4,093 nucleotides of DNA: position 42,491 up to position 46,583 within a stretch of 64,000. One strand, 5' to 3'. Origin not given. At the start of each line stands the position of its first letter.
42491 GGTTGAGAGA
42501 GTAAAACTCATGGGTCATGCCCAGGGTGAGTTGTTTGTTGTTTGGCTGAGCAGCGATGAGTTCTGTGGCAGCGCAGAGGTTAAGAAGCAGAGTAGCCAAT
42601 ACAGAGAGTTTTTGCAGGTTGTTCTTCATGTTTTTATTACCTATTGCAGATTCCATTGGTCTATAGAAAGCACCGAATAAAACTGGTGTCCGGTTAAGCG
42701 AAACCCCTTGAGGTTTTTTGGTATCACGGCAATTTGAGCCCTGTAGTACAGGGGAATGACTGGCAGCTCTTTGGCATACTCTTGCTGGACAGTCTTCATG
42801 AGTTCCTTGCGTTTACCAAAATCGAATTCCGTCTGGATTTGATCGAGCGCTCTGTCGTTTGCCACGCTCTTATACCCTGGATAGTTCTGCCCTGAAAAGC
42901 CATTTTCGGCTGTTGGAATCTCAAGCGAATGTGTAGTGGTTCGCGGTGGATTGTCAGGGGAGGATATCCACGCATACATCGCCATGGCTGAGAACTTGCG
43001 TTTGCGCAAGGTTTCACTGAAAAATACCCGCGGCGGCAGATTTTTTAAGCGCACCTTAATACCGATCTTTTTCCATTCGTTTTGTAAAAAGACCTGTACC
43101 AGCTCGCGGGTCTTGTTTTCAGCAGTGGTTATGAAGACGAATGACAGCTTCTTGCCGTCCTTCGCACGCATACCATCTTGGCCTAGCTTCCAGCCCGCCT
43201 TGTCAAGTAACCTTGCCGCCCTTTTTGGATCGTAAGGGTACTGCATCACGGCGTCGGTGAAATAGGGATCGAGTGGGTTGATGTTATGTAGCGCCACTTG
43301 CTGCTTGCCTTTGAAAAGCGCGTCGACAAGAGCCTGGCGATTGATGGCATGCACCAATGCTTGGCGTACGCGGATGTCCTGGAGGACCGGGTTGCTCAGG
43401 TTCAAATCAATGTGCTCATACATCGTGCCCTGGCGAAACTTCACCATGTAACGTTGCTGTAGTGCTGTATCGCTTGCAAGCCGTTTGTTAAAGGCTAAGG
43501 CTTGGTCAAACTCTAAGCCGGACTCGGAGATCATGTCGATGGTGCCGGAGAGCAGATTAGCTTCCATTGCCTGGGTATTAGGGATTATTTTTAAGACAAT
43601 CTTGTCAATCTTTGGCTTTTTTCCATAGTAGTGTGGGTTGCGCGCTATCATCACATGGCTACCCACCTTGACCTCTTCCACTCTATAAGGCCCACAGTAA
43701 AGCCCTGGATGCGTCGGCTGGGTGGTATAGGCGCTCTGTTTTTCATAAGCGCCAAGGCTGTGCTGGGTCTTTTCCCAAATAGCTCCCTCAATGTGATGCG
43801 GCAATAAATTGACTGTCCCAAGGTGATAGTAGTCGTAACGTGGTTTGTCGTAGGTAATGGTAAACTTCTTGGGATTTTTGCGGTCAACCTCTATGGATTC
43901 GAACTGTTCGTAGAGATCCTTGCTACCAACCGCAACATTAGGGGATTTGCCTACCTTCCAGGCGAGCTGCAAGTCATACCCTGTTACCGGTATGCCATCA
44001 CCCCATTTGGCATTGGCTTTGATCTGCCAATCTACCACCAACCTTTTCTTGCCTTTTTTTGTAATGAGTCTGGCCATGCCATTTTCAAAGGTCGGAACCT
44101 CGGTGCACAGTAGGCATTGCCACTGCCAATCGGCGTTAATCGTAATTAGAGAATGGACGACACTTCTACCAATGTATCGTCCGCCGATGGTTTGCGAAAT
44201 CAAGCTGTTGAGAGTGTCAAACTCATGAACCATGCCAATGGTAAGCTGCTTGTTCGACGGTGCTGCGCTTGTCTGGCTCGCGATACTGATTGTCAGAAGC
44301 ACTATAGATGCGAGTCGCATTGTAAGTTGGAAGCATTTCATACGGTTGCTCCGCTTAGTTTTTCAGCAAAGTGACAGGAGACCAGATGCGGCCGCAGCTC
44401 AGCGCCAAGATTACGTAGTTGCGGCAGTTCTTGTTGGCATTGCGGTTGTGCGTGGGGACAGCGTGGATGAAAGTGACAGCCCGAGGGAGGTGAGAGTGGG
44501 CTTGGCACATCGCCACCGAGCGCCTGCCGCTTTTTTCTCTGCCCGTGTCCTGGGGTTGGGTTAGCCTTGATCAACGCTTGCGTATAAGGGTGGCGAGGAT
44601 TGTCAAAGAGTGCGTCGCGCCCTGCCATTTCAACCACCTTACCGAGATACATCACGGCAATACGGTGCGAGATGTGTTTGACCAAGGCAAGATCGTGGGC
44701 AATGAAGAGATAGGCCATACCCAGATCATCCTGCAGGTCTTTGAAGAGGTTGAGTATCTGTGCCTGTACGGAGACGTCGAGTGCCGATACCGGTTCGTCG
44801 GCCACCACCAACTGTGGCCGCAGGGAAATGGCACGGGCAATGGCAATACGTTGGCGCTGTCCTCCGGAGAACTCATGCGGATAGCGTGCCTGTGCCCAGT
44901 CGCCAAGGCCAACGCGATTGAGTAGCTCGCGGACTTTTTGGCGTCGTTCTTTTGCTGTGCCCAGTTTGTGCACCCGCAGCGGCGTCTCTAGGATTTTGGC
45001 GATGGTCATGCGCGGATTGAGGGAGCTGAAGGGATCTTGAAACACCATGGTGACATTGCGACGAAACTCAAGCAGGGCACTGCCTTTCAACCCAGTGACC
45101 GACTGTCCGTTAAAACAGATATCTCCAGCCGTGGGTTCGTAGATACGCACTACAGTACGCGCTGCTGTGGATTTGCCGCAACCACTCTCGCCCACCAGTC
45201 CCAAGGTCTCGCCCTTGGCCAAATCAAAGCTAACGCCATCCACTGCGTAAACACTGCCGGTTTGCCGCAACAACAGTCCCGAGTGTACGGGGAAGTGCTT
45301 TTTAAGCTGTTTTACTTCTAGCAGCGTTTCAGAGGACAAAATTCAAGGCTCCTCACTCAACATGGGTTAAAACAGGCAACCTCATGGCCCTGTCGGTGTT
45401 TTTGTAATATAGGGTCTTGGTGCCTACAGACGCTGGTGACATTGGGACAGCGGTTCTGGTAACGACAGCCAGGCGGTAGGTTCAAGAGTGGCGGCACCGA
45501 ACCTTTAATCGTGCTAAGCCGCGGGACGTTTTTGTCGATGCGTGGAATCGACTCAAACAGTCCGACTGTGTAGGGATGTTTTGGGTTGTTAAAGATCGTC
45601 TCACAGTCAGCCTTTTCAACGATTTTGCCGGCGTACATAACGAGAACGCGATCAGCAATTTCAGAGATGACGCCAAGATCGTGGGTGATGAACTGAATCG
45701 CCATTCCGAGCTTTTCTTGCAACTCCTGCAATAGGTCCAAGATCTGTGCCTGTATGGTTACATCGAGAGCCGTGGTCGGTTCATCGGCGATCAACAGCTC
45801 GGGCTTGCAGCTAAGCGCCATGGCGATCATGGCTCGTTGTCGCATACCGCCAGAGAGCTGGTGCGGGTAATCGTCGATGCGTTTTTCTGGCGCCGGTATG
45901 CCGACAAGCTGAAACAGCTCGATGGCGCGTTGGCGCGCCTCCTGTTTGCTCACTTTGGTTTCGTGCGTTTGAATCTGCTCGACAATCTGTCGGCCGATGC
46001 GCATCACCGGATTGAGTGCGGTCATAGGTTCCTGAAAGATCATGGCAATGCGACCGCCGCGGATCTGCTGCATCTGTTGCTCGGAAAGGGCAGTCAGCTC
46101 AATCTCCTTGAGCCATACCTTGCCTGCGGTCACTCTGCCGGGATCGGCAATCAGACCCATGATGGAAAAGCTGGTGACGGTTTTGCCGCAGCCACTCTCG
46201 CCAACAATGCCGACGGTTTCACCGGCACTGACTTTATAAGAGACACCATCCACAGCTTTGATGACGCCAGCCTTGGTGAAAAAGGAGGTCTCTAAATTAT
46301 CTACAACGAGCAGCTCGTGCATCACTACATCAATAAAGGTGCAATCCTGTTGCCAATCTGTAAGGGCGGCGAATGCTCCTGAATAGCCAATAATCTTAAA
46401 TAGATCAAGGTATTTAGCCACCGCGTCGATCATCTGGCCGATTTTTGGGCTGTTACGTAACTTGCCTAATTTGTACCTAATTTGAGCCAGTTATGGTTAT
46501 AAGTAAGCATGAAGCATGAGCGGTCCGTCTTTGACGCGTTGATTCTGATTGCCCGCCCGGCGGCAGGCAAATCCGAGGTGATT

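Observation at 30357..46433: One ABC importer with seven tandem, diverged family-5 substrate-binding protein paralogs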

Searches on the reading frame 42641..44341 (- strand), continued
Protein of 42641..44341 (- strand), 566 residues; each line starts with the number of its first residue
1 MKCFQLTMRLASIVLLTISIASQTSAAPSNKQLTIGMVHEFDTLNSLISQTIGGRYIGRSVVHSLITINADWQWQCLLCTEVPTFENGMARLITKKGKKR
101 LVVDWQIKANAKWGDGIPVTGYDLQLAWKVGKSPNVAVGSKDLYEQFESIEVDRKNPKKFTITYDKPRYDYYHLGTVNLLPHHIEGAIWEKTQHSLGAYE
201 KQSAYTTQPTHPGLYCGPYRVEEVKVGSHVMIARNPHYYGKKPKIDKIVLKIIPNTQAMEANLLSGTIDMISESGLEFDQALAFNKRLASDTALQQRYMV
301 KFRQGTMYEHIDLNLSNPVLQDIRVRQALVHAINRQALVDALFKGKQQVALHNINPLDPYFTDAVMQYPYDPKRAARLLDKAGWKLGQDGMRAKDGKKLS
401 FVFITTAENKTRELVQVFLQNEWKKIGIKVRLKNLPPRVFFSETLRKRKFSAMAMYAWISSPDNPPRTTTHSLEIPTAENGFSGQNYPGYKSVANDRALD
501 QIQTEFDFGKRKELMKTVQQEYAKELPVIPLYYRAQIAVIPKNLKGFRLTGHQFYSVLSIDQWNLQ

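Call 63: find_encoding_contigs(protein=P0023, flank=10000, max_places=2)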
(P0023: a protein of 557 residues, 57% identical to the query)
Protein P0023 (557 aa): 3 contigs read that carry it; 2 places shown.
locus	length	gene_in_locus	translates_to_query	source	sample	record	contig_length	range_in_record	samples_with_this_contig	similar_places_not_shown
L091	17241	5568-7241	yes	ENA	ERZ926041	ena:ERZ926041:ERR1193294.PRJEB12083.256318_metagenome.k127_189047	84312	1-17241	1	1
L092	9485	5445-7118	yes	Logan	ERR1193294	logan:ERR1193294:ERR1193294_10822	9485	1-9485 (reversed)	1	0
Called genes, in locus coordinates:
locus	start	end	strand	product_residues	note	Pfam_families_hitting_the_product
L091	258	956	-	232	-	PF20260:PUA_4 (weak), PF04452:Methyltrans_RNA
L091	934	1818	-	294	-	PF06325:PrmA, PF05175:MTS (weak), PF13489:Methyltransf_23, PF13847:Methyltransf_31, PF08241:Methyltransf_11 (weak), PF13649:Methyltransf_25 (weak)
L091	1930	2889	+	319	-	PF00005:ABC_tran, PF08352:oligo_HPY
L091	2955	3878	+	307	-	PF00005:ABC_tran, PF08352:oligo_HPY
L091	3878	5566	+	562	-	PF00496:SBP_bac_5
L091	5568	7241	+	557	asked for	PF00496:SBP_bac_5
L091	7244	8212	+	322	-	PF19300:BPD_transp_1_N, PF00528:BPD_transp_1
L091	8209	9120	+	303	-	PF12911:OppC_N, PF00528:BPD_transp_1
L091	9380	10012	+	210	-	PF04893:Yip1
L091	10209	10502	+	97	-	-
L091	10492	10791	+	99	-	PF13560:HTH_31 (weak), PF01381:HTH_3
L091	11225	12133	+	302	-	-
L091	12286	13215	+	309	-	PF01678:DAP_epimerase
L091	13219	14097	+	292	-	PF00701:DHDPS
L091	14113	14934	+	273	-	PF01113:DapB_N, PF05173:DapB_C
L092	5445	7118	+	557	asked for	PF00496:SBP_bac_5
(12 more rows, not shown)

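Call 64: find_encoding_contigs(protein=P0053, flank=10000, max_places=2)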
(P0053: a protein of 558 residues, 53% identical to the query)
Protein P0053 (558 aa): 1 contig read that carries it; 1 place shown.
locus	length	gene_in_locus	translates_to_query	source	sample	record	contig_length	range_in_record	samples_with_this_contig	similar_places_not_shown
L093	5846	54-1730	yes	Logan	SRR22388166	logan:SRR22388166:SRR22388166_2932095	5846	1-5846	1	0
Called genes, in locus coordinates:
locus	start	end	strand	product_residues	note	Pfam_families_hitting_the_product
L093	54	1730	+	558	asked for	PF00496:SBP_bac_5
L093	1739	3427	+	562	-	PF00496:SBP_bac_5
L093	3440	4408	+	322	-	PF19300:BPD_transp_1_N, PF00528:BPD_transp_1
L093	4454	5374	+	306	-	PF12911:OppC_N, PF00528:BPD_transp_1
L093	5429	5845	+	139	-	?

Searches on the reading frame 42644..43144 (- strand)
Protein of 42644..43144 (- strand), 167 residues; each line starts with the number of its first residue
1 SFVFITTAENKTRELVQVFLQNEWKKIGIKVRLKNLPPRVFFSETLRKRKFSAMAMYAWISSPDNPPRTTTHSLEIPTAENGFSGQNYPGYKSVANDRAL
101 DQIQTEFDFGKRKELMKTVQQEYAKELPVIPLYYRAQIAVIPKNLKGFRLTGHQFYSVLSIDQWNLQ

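Call 46: search_solved_structures(query=window:42644-43144:-, max_evalue=0.01, show_alignments=5)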
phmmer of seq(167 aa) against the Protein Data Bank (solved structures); distinct sequences matched with E-value up to 0.01: 10.
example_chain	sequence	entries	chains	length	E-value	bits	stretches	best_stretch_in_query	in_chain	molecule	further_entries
2d5w_A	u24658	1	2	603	8.7e-23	84.2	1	3-150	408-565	peptide ABC transporter, peptide-binding protein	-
8are_A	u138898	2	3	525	3.2e-09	40.1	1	19-152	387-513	Oligopeptide-binding protein OppA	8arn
5u4o_A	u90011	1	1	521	3.6e-07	33.4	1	5-151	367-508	ABC transporter substrate-binding protein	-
1xoc_A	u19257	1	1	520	4.9e-07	33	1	1-164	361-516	Oligopeptide-binding protein appA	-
6i3g_A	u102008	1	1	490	5.1e-05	26.4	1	19-149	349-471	ABC transporter, substrate-binding protein, family 5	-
6ofq_A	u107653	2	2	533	0.00029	23.9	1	16-153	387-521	Heme-binding protein A / AI-2 binding protein A | Heme-binding protein A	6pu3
8ay0_A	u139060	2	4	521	0.0016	21.5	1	11-148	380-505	Dipeptide-binding protein DppE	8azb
5isu_A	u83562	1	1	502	0.0018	21.4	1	9-142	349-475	Lmo0135 protein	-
1b05_A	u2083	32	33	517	0.002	21.2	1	18-142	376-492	PERIPLASMIC OLIGOPEPTIDE-BINDING PROTEIN | PROTEIN (OLIGO-PEPTIDE BINDING PROTEIN) | PERIPLASMIC OLIGO-PEPTIDE BINDING PROTEIN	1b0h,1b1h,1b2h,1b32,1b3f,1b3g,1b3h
7kz8_A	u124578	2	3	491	0.0047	20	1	4-148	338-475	Peptide/nickel transport system substrate-binding protein AapF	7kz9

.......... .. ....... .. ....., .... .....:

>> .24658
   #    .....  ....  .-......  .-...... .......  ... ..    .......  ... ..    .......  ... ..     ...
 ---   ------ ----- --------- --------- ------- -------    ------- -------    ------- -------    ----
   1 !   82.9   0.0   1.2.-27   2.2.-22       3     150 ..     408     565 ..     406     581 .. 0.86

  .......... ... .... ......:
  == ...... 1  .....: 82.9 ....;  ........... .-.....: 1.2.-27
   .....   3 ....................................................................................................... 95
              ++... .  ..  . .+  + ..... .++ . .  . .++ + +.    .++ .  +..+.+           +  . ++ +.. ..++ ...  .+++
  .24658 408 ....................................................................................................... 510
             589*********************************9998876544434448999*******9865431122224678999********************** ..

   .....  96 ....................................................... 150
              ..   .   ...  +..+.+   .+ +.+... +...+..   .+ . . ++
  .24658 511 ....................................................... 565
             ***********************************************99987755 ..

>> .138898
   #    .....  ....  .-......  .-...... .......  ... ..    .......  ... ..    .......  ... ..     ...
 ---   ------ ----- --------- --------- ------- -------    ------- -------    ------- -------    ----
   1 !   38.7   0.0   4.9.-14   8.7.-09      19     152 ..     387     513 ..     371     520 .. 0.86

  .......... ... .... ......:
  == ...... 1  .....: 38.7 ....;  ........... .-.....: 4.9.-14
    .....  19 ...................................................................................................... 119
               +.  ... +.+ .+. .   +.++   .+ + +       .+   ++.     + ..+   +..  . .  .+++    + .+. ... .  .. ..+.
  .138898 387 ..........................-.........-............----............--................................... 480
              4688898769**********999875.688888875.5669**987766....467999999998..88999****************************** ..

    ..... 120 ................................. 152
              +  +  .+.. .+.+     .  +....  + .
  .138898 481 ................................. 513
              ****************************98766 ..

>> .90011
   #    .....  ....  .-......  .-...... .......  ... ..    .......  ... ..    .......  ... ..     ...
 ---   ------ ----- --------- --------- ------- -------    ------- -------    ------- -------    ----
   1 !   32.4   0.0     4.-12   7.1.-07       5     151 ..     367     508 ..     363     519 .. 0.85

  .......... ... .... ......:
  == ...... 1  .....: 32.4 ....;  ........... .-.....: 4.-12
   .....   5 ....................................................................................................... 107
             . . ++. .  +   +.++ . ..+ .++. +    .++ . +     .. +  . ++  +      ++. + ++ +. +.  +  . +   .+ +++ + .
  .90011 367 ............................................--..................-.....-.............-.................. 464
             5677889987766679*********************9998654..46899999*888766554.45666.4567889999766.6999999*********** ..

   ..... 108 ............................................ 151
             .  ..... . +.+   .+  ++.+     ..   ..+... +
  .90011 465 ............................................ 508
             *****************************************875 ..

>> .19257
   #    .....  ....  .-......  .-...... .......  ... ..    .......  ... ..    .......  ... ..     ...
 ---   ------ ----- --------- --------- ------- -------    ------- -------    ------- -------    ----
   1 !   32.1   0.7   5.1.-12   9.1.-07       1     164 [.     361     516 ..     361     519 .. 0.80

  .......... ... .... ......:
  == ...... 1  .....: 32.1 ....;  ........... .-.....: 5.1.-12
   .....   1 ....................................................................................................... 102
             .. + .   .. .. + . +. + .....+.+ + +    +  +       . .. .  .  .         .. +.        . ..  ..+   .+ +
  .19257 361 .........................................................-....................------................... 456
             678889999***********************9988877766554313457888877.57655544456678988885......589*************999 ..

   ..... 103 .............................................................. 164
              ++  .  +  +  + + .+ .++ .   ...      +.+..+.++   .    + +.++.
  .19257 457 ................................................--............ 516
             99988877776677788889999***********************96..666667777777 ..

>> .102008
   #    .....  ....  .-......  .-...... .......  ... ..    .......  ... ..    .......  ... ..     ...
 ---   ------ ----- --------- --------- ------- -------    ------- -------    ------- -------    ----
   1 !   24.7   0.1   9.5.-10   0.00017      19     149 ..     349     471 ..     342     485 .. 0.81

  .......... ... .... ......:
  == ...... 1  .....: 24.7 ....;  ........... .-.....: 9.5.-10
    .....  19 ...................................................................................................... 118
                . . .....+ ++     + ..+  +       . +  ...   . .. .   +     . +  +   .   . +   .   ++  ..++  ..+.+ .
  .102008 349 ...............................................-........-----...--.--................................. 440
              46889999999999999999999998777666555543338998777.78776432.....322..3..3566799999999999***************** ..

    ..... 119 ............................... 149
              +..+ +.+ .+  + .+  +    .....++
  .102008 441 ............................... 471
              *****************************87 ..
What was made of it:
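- The canonical Asp that anchors the peptide alpha-amino group (B. subtilis OppA G-W-L-G-D) aligns to Ser in this family (A-W-I-S-S, call 46). The canonical N-terminus-anchoring Asp position is Ser (call 46).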

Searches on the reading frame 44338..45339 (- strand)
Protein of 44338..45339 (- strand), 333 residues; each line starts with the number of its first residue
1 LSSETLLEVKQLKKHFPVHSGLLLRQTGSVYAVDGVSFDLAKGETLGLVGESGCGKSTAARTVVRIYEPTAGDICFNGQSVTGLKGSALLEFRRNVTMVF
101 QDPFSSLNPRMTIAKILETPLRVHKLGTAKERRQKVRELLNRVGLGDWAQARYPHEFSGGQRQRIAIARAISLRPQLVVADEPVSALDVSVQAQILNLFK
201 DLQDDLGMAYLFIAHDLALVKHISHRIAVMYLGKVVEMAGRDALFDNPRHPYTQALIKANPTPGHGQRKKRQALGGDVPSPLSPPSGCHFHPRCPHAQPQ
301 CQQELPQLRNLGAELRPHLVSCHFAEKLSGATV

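Call 5: search_protein_families(library=pfam, proteins=[window:44338-45339:-])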
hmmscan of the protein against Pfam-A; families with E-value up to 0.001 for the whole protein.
window:44338-45339:- (333 aa): 2 families
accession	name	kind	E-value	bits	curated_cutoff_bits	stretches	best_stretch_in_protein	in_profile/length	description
PF00005.33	ABC_tran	-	1e-33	117.3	25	1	34-184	2-136/137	ABC transporter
PF08352.17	oligo_HPY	-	6.8e-21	74.9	27.1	1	236-301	1-65/65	Oligopeptide/dipeptide transporter, C-terminal region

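Call 41: search_protein_families(library=ncbifam, proteins=[window:44338-45339:-], max_evalue=0.00001)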
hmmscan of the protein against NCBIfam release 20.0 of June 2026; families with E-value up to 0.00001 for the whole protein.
window:44338-45339:- (333 aa): 184 families (the best 25 are shown)
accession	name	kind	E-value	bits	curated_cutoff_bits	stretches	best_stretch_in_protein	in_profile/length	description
NF008453.0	PRK11308.1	subfamily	1.4e-127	425.6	408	1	3-328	9-329/334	dipeptide ABC transporter ATP-binding protein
NF011659.0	PRK15079.1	equivalog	1e-113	379.5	540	1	4-324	9-330/334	murein tripeptide/oligopeptide ABC transporter ATP binding protein OppF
NF043071.1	DppF_dipep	equivalog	1.6e-108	363.1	660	1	3-314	10-320/331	dipeptide ABC transporter ATP-binding subunit DppF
NF007613.0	PRK10261.1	equivalog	2.2e-104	350.1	1077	1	3-281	310-589/623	glutathione ABC transporter ATP-binding protein GsiA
NF011713.0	PRK15134.1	equivalog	1.7e-85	287.7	834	1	3-258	272-527/529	microcin C ABC transporter ATP-binding protein YejF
NF043078.1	MMSYN1_0168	equivalog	7e-83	279.3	800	2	128-272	465-609/649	oligopeptide ABC transporter ATP-binding protein OppF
NF008246.0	PRK11022.1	equivalog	4.7e-76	255.9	541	1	6-324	3-316/326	dipeptide ABC transporter ATP-binding protein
TIGR02769.1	nickel_nikE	equivalog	6.4e-74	248.7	332.55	1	5-259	1-252/265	nickel import ATP-binding protein NikE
NF007739.0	PRK10419.1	subfamily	4e-71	239.7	354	1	5-240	2-235/268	nickel ABC transporter ATP-binding protein NikE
NF007010.1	PRK09473.1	subfamily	1.1e-69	234.6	575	1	6-314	1-306/318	oligopeptide ABC transporter ATP-binding protein OppD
NF011692.0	PRK15112.1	equivalog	6.8e-63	212.8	452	1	4-259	3-253/269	putrescine export ABC transporter ATP-binding protein SapF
NF043079.1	MMSYN1_0167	equivalog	9e-60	203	740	1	95-296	307-509/561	oligopeptide ABC transporter ATP-binding protein OppD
NF011674.0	PRK15093.1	equivalog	5.3e-56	190.1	627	1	26-325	16-324/330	putrescine export ABC transporter ATP-binding protein SapD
NF047578.1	opine_ATP_CntD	equivalog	1.3e-54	185.2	380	1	31-260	18-253/266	staphylopine uptake ABC transporter ATP-binding protein CntD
NF047576.1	opine_ATP_CntF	equivalog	2e-54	184.6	385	1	31-260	18-253/264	staphylopine uptake ABC transporter ATP-binding protein CntF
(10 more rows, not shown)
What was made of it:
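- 44338..45339 (-): OppF/DppF-type ATPase (333 aa, TTG start). It exceeds the NCBIfam PRK11308 'dipeptide ABC transporter ATP-binding protein' cutoff, 425.6 bits against 408 (call 41).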

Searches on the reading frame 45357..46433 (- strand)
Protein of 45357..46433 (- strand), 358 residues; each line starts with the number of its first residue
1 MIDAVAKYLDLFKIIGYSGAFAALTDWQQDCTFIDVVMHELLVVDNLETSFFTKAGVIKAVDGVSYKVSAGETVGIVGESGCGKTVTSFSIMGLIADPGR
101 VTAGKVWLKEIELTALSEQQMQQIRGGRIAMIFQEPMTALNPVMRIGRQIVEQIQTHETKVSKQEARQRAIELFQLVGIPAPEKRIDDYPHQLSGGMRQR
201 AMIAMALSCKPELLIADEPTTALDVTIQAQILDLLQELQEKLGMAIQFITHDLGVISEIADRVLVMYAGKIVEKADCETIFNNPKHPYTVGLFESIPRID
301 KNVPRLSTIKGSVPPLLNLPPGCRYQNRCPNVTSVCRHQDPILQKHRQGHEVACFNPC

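Call 5: search_protein_families(library=pfam, proteins=[window:45357-46433:-])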
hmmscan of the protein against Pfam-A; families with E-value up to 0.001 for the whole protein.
window:45357-46433:- (358 aa): 4 families
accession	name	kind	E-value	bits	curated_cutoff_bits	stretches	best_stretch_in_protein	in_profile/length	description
PF00005.33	ABC_tran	-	5.1e-29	102.1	25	1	62-221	2-137/137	ABC transporter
PF08352.17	oligo_HPY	-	7.3e-21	74.8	27.1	1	272-336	1-65/65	Oligopeptide/dipeptide transporter, C-terminal region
PF02463.25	SMC_N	-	1.5e-05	25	40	1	74-259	27-205/220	RecF/RecN/SMC N terminal domain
PF13304.12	AAA_21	-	2.7e-05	24.8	27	1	162-256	181-303/304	AAA domain, putative AbiEii toxin, Type IV TA system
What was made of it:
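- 45357..46433 (-): OppD/DppD-type ATPase. This is the maximal ORF (358 aa). The probable start is Met38 at 46322, giving 321 aa as in relatives. Pfam ABC_tran + oligo_HPY (call 5).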

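Call 6: search_protein_families(library=ncbifam, proteins=[window:45357-46433:-], max_evalue=0.00001)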
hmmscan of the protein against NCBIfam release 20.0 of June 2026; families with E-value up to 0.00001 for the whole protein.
window:45357-46433:- (358 aa): 182 families (the best 25 are shown)
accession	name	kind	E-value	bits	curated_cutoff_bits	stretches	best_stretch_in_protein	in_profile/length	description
NF008246.0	PRK11022.1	equivalog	2.1e-115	385.2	541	1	41-357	3-317/326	dipeptide ABC transporter ATP-binding protein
NF007010.1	PRK09473.1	subfamily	1.9e-114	381.7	575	1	41-357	1-314/318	oligopeptide ABC transporter ATP-binding protein OppD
NF043079.1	MMSYN1_0167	equivalog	3.2e-98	329.9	740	2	117-346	296-524/561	oligopeptide ABC transporter ATP-binding protein OppD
NF007613.0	PRK10261.1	equivalog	6e-93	312.3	1077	1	38-300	9-276/623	glutathione ABC transporter ATP-binding protein GsiA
NF008453.0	PRK11308.1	subfamily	1.8e-86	290.4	408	1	45-356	22-325/334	dipeptide ABC transporter ATP-binding protein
NF011713.0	PRK15134.1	equivalog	4.1e-86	289.7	834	1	39-299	3-263/529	microcin C ABC transporter ATP-binding protein YejF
NF011659.0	PRK15079.1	equivalog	4.2e-84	282.1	540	1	45-355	24-329/334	murein tripeptide/oligopeptide ABC transporter ATP binding protein OppF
TIGR02770.1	nickel_nikD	equivalog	1.5e-76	256.8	318.7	1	61-292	2-225/230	nickel import ATP-binding protein NikD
NF043071.1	DppF_dipep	equivalog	2.4e-76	257.2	660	1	47-355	25-325/331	dipeptide ABC transporter ATP-binding subunit DppF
NF011674.0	PRK15093.1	equivalog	5e-76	256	627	1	41-357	3-324/330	putrescine export ABC transporter ATP-binding protein SapD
NF047576.1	opine_ATP_CntF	equivalog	2.4e-75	253.2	385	1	59-301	18-258/264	staphylopine uptake ABC transporter ATP-binding protein CntF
NF047578.1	opine_ATP_CntD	equivalog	6.8e-75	251.7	380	1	59-301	18-258/266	staphylopine uptake ABC transporter ATP-binding protein CntD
NF043078.1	MMSYN1_0168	equivalog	1.1e-55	189.4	800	2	171-300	474-601/649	oligopeptide ABC transporter ATP-binding protein OppF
NF007739.0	PRK10419.1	subfamily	2.9e-51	174.6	354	1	49-276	16-235/268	nickel ABC transporter ATP-binding protein NikE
TIGR02769.1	nickel_nikE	equivalog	6.7e-51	173.3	332.55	1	49-288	15-245/265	nickel import ATP-binding protein NikE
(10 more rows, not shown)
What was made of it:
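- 45357..46433 (-): The NCBIfam match begins at residue 41 (call 6).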
